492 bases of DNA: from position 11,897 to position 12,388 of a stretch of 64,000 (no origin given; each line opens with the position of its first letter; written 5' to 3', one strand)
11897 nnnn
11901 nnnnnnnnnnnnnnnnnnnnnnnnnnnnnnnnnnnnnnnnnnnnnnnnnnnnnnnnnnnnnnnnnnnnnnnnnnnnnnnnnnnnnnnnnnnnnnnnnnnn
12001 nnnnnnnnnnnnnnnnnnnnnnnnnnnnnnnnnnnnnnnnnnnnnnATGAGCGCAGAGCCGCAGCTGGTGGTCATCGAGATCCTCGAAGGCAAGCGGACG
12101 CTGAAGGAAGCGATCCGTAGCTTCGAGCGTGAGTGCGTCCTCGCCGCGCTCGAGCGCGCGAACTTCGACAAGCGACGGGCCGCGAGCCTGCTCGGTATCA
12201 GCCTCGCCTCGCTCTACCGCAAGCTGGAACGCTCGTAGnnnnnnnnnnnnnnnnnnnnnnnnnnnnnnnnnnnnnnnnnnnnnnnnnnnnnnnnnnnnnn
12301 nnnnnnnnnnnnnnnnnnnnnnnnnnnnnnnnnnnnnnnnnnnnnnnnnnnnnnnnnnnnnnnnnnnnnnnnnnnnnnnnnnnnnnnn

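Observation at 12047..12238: Stand-alone copy of the activator's DNA-binding domain: possible built-in anti-activator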

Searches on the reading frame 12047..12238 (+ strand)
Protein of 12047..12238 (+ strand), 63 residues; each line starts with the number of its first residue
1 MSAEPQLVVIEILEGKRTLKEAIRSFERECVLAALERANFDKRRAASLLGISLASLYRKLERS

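Call 3: search_protein_families(library=pfam, proteins=[window:12047-12238:+], max_evalue=0.01)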
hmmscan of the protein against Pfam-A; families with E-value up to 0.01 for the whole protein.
window:12047-12238:+ (63 aa): 2 families
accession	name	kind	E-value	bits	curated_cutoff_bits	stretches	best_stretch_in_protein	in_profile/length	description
PF02954.25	HTH_8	-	2.1e-12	47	22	1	23-62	2-41/42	Bacterial regulatory protein, Fis family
PF18024.7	HTH_50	-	8.4e-05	22.6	27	1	17-62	2-46/50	Helix-turn-helix domain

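Call 6: find_homologous_proteins(query=window:12047-12235:+, max_evalue=0.001)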
Query window:12047-12235:+ (63 aa): 6 proteins with E <= 0.001 among 8 candidates.
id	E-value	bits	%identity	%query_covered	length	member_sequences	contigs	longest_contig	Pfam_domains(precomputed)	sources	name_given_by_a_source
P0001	3.8e-30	119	100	100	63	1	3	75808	PF02954.26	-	-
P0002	2.4e-13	67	61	97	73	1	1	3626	PF02954.26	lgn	-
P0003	4.0e-12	63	62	97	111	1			PF02954.26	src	-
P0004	7.9e-10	56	75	70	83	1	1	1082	PF02954.26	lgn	-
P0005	8.6e-10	56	75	70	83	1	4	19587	PF02954.26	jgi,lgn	jgi:DNA-binding NtrC family response regulator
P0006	2.6e-4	39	57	70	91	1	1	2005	PF02954.26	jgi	jgi:transcriptional regulator with PAS, ATPase and Fis domain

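Call 8: find_encoding_contigs(protein=P0001, flank=10000, max_places=6)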
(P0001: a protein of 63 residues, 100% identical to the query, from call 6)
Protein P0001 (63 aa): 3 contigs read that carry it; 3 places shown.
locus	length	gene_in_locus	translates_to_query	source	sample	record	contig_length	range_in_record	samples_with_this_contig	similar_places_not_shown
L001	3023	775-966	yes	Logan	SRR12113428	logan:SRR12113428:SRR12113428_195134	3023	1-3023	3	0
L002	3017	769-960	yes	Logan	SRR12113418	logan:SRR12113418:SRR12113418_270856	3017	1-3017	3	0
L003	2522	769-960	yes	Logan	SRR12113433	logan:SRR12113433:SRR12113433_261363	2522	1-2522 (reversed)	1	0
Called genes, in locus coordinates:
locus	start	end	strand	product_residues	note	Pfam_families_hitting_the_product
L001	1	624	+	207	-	?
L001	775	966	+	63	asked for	PF02954:HTH_8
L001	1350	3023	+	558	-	?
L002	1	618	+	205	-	?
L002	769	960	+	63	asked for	PF02954:HTH_8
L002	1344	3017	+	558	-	?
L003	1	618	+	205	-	?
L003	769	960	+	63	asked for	PF02954:HTH_8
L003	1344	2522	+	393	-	?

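Call 9: find_encoding_contigs(protein=P0005, flank=10000, max_places=6)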
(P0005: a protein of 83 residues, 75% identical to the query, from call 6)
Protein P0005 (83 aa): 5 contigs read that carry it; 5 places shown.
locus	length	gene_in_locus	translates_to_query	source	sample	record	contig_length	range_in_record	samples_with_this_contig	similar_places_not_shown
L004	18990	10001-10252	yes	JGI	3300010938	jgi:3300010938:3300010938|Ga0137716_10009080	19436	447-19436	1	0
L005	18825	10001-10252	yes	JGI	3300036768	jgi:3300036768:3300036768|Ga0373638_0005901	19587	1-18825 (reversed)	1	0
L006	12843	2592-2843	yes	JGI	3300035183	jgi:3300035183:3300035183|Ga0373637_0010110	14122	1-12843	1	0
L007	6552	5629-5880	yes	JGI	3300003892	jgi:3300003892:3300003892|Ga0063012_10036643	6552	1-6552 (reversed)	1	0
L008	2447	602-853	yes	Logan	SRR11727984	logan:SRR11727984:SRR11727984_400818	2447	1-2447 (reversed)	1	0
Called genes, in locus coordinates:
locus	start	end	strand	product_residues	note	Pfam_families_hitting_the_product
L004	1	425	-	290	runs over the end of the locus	?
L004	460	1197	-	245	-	PF02563:Poly_export, PF10531:SLBB, PF22461:SLBB_2 (weak)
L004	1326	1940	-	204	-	PF02357:NusG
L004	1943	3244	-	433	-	PF03446:NAD_binding_2 (faint), PF03721:UDPG_MGDP_dh_N, PF00984:UDPG_MGDP_dh, PF03720:UDPG_MGDP_dh_C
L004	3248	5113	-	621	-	PF13522:GATase_6, PF13537:GATase_7, PF01380:SIS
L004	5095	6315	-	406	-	PF00158:Sigma54_activat, PF01078:Mg_chelatase (faint), PF14532:Sigma54_activ_2, PF13191:AAA_16 (faint), PF07728:AAA_5 (weak), PF25601:AAA_lid_14, PF02954:HTH_8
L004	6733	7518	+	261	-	PF00378:ECH_1, PF16113:ECH_2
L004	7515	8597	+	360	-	PF00195:Chal_sti_synt_N (weak), PF00108:Thiolase_N (weak), PF08545:ACP_syn_III, PF08541:ACP_syn_III_C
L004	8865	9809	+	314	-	PF00158:Sigma54_activat, PF14532:Sigma54_activ_2, PF07728:AAA_5 (weak), PF25601:AAA_lid_14, PF02954:HTH_8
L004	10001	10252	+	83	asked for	PF02954:HTH_8 (weak)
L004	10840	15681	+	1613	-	-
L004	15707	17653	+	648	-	PF21783:YNCE (faint), PF02239:Cytochrom_D1 (faint)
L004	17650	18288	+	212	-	PF02630:SCO1-SenC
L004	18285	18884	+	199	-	PF02630:SCO1-SenC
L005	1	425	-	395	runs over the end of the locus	?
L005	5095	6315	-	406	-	PF00158:Sigma54_activat, PF01078:Mg_chelatase (faint), PF14532:Sigma54_activ_2, PF13191:AAA_16 (faint), PF07728:AAA_5 (weak), PF25601:AAA_lid_14, PF02954:HTH_8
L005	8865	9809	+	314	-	PF00158:Sigma54_activat, PF14532:Sigma54_activ_2, PF07728:AAA_5 (weak), PF25601:AAA_lid_14, PF02954:HTH_8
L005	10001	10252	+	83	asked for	PF02954:HTH_8 (weak)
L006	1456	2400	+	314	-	PF00158:Sigma54_activat, PF14532:Sigma54_activ_2, PF07728:AAA_5 (weak), PF25601:AAA_lid_14, PF02954:HTH_8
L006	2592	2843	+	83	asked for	PF02954:HTH_8 (weak)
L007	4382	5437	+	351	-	PF00158:Sigma54_activat, PF14532:Sigma54_activ_2, PF07728:AAA_5 (weak), PF25601:AAA_lid_14, PF02954:HTH_8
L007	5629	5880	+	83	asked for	PF02954:HTH_8 (weak)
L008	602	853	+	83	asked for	PF02954:HTH_8 (weak)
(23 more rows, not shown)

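Call 10: find_encoding_contigs(protein=P0002, flank=10000, max_places=4)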
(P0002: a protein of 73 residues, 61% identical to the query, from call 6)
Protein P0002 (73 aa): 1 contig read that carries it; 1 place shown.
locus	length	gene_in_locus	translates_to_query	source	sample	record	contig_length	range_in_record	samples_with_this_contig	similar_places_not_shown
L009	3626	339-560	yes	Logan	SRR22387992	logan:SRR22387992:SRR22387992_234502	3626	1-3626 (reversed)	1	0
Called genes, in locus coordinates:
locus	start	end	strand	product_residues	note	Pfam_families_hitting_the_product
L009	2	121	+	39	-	?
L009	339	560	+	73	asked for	PF02954:HTH_8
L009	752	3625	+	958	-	?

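Call 11: find_encoding_contigs(protein=P0003, flank=10000, max_places=4)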
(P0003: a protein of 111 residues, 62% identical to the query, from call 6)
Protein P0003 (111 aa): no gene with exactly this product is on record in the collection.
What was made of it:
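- Tried and rejected: It is not on record (call 11); its lineage was recovered through L089 instead.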

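Call 22: find_related_loci(query=A2, collection=metagenome_contigs, flank=8000)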
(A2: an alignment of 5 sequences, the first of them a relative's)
Query A2 (63 aa) in metagenome_contigs; peptide patterns used: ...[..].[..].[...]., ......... (x = any residue, [..] = any of these).
600 stretches matched a pattern (row limit reached: there are more); 390 encode a relative of the query (tblastn E <= 1e-3); the best 80 are kept; 80 distinct loci.
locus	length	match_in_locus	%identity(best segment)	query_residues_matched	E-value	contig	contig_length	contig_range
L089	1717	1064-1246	62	2-62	3e-19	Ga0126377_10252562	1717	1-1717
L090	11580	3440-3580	66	15-61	4e-15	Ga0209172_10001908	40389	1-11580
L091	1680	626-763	67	15-60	7e-14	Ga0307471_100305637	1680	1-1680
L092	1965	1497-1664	57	5-60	1e-13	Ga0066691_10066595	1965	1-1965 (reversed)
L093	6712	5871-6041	53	5-61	1e-13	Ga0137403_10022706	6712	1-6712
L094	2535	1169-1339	53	5-61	1e-13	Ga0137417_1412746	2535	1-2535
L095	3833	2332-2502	53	5-61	1e-13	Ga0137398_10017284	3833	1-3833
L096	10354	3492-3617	69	19-60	1e-13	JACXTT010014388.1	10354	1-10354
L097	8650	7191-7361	53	5-61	1e-13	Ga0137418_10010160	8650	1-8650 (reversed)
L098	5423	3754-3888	64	16-60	1e-13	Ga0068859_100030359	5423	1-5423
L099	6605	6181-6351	53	5-61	3e-13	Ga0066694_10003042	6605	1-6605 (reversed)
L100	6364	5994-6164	53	5-61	3e-13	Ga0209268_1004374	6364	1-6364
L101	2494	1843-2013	51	5-61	2e-13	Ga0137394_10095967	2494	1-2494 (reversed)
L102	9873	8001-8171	53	5-61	3e-13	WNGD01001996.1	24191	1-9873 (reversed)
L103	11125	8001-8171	53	5-61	3e-13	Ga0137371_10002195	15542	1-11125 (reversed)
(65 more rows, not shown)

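Call 28: search_protein_representatives(protein=window:12047-12235:+)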
Query: 63 residues. Proteins with E-value up to 0.001 (for the whole library): 283; up to 1e-10: 9; up to 1e-30: 0. The best 150 are listed.
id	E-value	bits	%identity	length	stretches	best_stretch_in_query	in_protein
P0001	1.2e-30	118.9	100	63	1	1-63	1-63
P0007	2.7e-16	74.2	37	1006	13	29-61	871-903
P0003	1.3e-12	62.8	62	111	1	2-62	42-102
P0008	1.3e-12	62.7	49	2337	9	11-32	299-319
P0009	7.9e-12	60.3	37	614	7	28-60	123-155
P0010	8.9e-12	60.1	35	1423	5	19-61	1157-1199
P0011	3.5e-11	58.3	42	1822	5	22-61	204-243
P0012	3.7e-11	58.2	35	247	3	18-61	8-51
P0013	1.0e-10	56.8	39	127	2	11-61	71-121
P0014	1.3e-10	56.6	35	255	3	10-60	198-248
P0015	2.1e-10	55.9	61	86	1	13-61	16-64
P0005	2.7e-10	55.5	73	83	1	17-61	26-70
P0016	6.4e-10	54.4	39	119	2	18-62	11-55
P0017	3.6e-09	52.0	60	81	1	13-60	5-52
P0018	7.7e-09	51.0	33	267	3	16-62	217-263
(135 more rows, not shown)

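Call 33: find_encoding_contigs(protein=P0004, flank=5000, max_places=4)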
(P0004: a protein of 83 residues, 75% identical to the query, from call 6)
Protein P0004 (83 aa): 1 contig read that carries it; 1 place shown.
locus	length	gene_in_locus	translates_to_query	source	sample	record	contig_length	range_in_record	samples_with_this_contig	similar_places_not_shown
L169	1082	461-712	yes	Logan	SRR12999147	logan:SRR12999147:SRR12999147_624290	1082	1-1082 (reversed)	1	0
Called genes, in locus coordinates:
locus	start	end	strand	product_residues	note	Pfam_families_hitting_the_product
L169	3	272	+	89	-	?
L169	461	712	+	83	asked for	PF02954:HTH_8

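Call 34: find_homologous_proteins(query=A2, max_evalue=0.00001)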
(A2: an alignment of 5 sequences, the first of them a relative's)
Query A2 (5 sequences) (63 aa, profile of the alignment): 141 proteins with E <= 0.00001 among 8000 candidates; the best 120 are listed.
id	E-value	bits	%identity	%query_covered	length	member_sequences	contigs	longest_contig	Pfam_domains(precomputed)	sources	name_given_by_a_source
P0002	1.8e-33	132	61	97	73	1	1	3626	PF02954.26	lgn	-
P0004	3.3e-32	128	75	70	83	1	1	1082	PF02954.26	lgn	-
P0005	8.1e-32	126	75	70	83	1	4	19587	PF02954.26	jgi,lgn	jgi:DNA-binding NtrC family response regulator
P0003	4.9e-31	124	62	97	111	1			PF02954.26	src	-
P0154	1.1e-30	123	62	97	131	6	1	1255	PF02954.26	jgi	-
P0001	2.5e-30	122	100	100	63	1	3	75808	PF02954.26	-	-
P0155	2.6e-19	86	60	68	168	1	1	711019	PF25601.2,PF02954.26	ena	-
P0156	3.4e-16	76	66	70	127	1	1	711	PF25601.2,PF02954.26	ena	-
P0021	7.8e-16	75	61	84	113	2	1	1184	PF25601.2,PF02954.26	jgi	jgi:DNA-binding NtrC family response regulator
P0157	2.7e-15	74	60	67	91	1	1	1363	PF02954.26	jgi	jgi:transcriptional regulator with PAS, ATPase and Fis domain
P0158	3.2e-15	73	74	67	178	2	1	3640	PF00158.33,PF25601.2,PF02954.26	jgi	jgi:transcriptional regulator with PAS, ATPase and Fis domain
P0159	4.6e-15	73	61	70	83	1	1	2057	PF02954.26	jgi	jgi:transcriptional regulator with PAS, ATPase and Fis domain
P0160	5.2e-15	73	71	67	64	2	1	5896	PF02954.26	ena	-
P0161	5.7e-15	73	67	67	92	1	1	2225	PF25601.2,PF02954.26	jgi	jgi:transcriptional regulator with PAS, ATPase and Fis domain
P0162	1.0e-14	72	67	68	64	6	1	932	PF02954.26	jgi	jgi:DNA-binding NtrC family response regulator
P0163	1.0e-14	72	66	73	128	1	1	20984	PF25601.2,PF02954.26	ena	-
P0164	1.0e-14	72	59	70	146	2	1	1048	PF25601.2,PF02954.26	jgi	jgi:two-component system response regulator PilR (NtrC family)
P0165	1.2e-14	72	60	68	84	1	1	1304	PF02954.26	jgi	jgi:DNA-binding NtrC family response regulator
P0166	1.3e-14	71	65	68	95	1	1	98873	PF25601.2,PF02954.26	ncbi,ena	-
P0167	1.4e-14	71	64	70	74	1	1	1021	PF02954.26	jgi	jgi:transcriptional regulator with PAS, ATPase and Fis domain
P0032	2.1e-14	71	65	68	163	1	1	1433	PF25601.2,PF02954.26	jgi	jgi:transcriptional regulator with PAS, ATPase and Fis domain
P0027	2.6e-14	70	69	71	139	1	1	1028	PF25601.2,PF02954.26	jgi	jgi:transcriptional regulator with PAS, ATPase and Fis domain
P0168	3.2e-14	70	58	68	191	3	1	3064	PF00158.33,PF25601.2,PF02954.26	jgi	jgi:DNA-binding NtrC family response regulator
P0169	5.7e-14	69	61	70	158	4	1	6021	PF25601.2,PF02954.26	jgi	jgi:two-component system NtrC family response regulator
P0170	6.0e-14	69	56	71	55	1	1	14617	PF02954.26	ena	-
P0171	7.2e-14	69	67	68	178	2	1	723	PF00158.33,PF25601.2,PF02954.26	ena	-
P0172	9.8e-14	69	66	65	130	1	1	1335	PF25601.2,PF02954.26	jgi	jgi:DNA-binding NtrC family response regulator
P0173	1.3e-13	68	63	68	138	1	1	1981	PF25601.2,PF02954.26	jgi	jgi:DNA-binding NtrC family response regulator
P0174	1.4e-13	68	65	68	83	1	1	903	PF02954.26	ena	-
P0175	1.5e-13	68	53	90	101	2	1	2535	PF25601.2,PF02954.26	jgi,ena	-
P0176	1.6e-13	68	57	70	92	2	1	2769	PF02954.26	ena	-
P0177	2.0e-13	68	60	67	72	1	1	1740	PF02954.26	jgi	jgi:transcriptional regulator with PAS, ATPase and Fis domain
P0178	2.4e-13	67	60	68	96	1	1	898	PF25601.2,PF02954.26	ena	-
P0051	2.9e-13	67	63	68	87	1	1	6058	PF02954.26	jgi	jgi:DNA-binding NtrC family response regulator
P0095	3.0e-13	67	57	73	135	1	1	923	PF25601.2,PF02954.26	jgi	jgi:transcriptional regulator with PAS, ATPase and Fis domain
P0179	3.1e-13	67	61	70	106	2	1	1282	PF25601.2,PF02954.26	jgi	jgi:transcriptional regulator with PAS, ATPase and Fis domain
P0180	3.7e-13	67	58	68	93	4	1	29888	PF25601.2,PF02954.26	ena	-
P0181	4.3e-13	67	58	68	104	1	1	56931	PF02954.26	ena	-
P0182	4.4e-13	66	60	67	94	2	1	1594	PF25601.2,PF02954.26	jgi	jgi:transcriptional regulator with PAS, ATPase and Fis domain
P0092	5.0e-13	66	54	76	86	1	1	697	PF02954.26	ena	-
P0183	5.3e-13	66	61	70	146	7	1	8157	PF25601.2,PF02954.26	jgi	jgi:two-component system, NtrC family, response regulator AtoC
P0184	5.5e-13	66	58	68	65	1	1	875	PF02954.26,PF18024.8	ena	-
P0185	6.1e-13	66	62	71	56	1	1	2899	PF02954.26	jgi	jgi:transcriptional regulator with PAS, ATPase and Fis domain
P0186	8.8e-13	66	52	73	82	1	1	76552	PF02954.26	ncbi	-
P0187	9.1e-13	65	60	68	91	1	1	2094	PF02954.26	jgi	jgi:two-component system response regulator PilR (NtrC family)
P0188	9.2e-13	65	65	68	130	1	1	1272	PF25601.2,PF02954.26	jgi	jgi:two-component system response regulator PilR (NtrC family)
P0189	1.0e-12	65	57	67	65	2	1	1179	PF02954.26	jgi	jgi:transcriptional regulator with PAS, ATPase and Fis domain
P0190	1.0e-12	65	57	73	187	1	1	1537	PF02954.26,PF00009.34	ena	-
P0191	1.0e-12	65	64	67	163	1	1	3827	PF25601.2,PF02954.26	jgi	jgi:two-component system, NtrC family, response regulator AtoC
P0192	1.1e-12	65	64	70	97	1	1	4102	PF02954.26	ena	-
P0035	1.6e-12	65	67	67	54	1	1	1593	PF02954.26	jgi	jgi:DNA-binding NtrC family response regulator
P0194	1.7e-12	65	59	70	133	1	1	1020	PF25601.2,PF02954.26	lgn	-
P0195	1.9e-12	64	56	68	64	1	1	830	PF02954.26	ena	-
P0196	2.3e-12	64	61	70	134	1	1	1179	PF25601.2,PF02954.26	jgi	jgi:transcriptional regulator with PAS, ATPase and Fis domain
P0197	2.3e-12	64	64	71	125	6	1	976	PF25601.2,PF02954.26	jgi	-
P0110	2.5e-12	64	58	68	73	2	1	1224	PF02954.26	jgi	jgi:transcriptional regulator with PAS, ATPase and Fis domain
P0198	2.6e-12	64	57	70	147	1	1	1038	PF25601.2,PF02954.26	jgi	jgi:DNA-binding NtrC family response regulator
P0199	2.7e-12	64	58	68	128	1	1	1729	PF25601.2,PF02954.26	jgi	jgi:transcriptional regulator with PAS, ATPase and Fis domain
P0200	3.2e-12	64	64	67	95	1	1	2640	PF25601.2,PF02954.26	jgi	jgi:DNA-binding NtrC family response regulator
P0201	3.5e-12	64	54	86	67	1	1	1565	PF02954.26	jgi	jgi:DNA-binding NtrC family response regulator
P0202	3.5e-12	64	57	70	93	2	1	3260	PF25601.2,PF02954.26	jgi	-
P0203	3.6e-12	64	64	71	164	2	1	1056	PF25601.2,PF02954.26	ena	-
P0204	3.9e-12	63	64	70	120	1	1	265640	PF25601.2,PF02954.26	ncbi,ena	-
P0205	4.2e-12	63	57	73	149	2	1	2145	PF25601.2,PF02954.26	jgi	jgi:DNA-binding NtrC family response regulator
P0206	4.2e-12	63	59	70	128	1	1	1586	PF25601.2,PF02954.26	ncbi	-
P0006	4.3e-12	63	57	70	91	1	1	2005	PF02954.26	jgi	jgi:transcriptional regulator with PAS, ATPase and Fis domain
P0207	4.5e-12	63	56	68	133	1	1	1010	PF25601.2,PF02954.26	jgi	jgi:transcriptional regulator with PAS, ATPase and Fis domain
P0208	4.6e-12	63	55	70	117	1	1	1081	PF25601.2,PF02954.26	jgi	jgi:DNA-binding NtrC family response regulator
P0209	5.2e-12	63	58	68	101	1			PF25601.2,PF02954.26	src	-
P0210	6.2e-12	63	55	67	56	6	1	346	PF02954.26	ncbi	-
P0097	7.0e-12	63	52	76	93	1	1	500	PF02954.26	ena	-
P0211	7.2e-12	63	57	67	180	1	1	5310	PF00158.33,PF25601.2,PF02954.26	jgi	jgi:two-component system response regulator PilR (NtrC family)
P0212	7.8e-12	62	55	67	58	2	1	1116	PF02954.26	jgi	jgi:DNA-binding NtrC family response regulator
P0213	9.8e-12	62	56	71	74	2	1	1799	PF02954.26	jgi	jgi:transcriptional regulator with PAS, ATPase and Fis domain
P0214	1.0e-11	62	60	71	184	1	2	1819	PF02954.26,PF00072.31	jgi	jgi:DNA-binding NtrC family response regulator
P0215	1.1e-11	62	57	67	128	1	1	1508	PF25601.2,PF02954.26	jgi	jgi:two-component system response regulator PilR (NtrC family)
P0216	1.3e-11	62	45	97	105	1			PF25601.2,PF02954.26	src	-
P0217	1.4e-11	62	68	60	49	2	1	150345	PF02954.26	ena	-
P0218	1.4e-11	62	57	67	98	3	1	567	PF25601.2,PF02954.26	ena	-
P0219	1.6e-11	61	64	67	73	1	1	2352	PF02954.26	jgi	jgi:transcriptional regulator with PAS, ATPase and Fis domain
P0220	1.7e-11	61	56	71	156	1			PF25601.2,PF02954.26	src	-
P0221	1.8e-11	61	64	62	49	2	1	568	PF02954.26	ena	-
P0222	2.0e-11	61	62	71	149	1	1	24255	PF25601.2,PF02954.26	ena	-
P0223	2.0e-11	61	62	59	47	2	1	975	PF02954.26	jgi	-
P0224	2.0e-11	61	58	68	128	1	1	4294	PF25601.2,PF02954.26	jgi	jgi:DNA-binding NtrC family response regulator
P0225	2.7e-11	61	63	60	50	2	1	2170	PF02954.26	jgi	jgi:transcriptional regulator with PAS, ATPase and Fis domain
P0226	4.0e-11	60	62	67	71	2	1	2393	PF02954.26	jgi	jgi:two-component system response regulator AtoC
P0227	4.9e-11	60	64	71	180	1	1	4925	PF02954.26,PF00072.31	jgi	jgi:DNA-binding NtrC family response regulator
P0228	6.6e-11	59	55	67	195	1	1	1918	PF00158.33,PF25601.2,PF02954.26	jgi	jgi:transcriptional regulator with PAS, ATPase and Fis domain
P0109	7.5e-11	59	63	63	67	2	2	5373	PF02954.26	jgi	jgi:DNA-binding NtrC family response regulator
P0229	8.5e-11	59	62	67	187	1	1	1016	PF00158.33,PF25601.2,PF02954.26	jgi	jgi:DNA-binding NtrC family response regulator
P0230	1.6e-10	58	67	71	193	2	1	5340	PF02954.26,PF00072.31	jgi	jgi:DNA-binding NtrC family response regulator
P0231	1.7e-10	58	59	62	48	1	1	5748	PF02954.26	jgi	jgi:transcriptional regulator with PAS, ATPase and Fis domain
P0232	1.7e-10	58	62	67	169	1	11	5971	PF00158.33,PF25601.2,PF02954.26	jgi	jgi:DNA-binding NtrC family response regulator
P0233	1.9e-10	58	63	60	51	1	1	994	PF02954.26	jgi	jgi:transcriptional regulator with PAS, ATPase and Fis domain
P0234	2.0e-10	58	62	62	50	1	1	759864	PF02954.26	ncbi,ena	-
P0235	2.5e-10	58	56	68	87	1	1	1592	PF02954.26,PF18024.8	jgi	jgi:DNA-binding NtrC family response regulator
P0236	3.2e-10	57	51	68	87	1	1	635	PF02954.26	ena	-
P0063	3.3e-10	57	50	57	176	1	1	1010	PF12728.14,PF13384.13,PF20432.5,PF13551.13,PF02954.26,PF13518.13,PF02796.22,PF13542.13,PF09339.17,PF04218.20,PF13556.13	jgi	jgi:transcriptional regulator of acetoin/glycerol metabolism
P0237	3.9e-10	57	64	67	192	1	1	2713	PF02954.26,PF00072.31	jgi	jgi:DNA-binding NtrC family response regulator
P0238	7.8e-10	56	47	75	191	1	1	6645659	PF00158.33,PF25601.2,PF02954.26,PF14532.13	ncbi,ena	-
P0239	1.1e-9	56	56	71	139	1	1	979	PF25601.2,PF02954.26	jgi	-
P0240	1.3e-9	55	47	95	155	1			PF25601.2,PF02954.26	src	-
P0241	1.7e-9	55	50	70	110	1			PF25601.2,PF02954.26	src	-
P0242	2.1e-9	55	51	71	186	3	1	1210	PF02954.26,PF00072.31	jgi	jgi:DNA-binding NtrC family response regulator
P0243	3.5e-9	54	50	73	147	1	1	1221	PF25601.2,PF02954.26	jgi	jgi:DNA-binding NtrC family response regulator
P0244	4.2e-9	54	51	68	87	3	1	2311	PF02954.26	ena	-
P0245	4.3e-9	54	63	60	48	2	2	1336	PF02954.26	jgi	jgi:transcriptional regulator with PAS, ATPase and Fis domain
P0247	2.1e-8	51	56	68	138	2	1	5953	PF25601.2,PF02954.26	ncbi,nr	ncbi:MAG: hypothetical protein JOZ69_20560 [Myxococcales bacterium]|nr:hypothetical protein [Myxococ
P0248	2.5e-8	51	72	46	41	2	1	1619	PF02954.26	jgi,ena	-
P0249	2.5e-8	51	47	90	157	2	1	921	PF25601.2,PF02954.26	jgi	jgi:transcriptional regulator with PAS, ATPase and Fis domain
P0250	3.0e-8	51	49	90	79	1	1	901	PF02954.26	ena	-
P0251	3.4e-8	51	72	46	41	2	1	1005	PF02954.26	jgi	jgi:DNA-binding NtrC family response regulator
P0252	3.7e-8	51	49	71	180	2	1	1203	PF00158.33,PF25601.2,PF02954.26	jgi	jgi:DNA-binding NtrC family response regulator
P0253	4.3e-8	50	72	46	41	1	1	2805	PF02954.26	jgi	jgi:DNA-binding NtrC family response regulator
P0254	5.0e-8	50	77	48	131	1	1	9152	PF02954.26,PF00072.31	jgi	jgi:DNA-binding NtrC family response regulator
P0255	8.7e-8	50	51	68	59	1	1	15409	PF02954.26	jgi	jgi:DNA-binding NtrC family response regulator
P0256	8.8e-8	49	53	68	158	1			PF25601.2,PF02954.26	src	-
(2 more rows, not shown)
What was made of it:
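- On Pfam HTH_8 (PF02954, Fis-type helix-turn-helix): All family members are annotated PF02954 (calls 6, 34).
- Family size: six clusters at 122-132 bits in 5.8 billion proteins, with the next hit at 86 bits (call 34).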
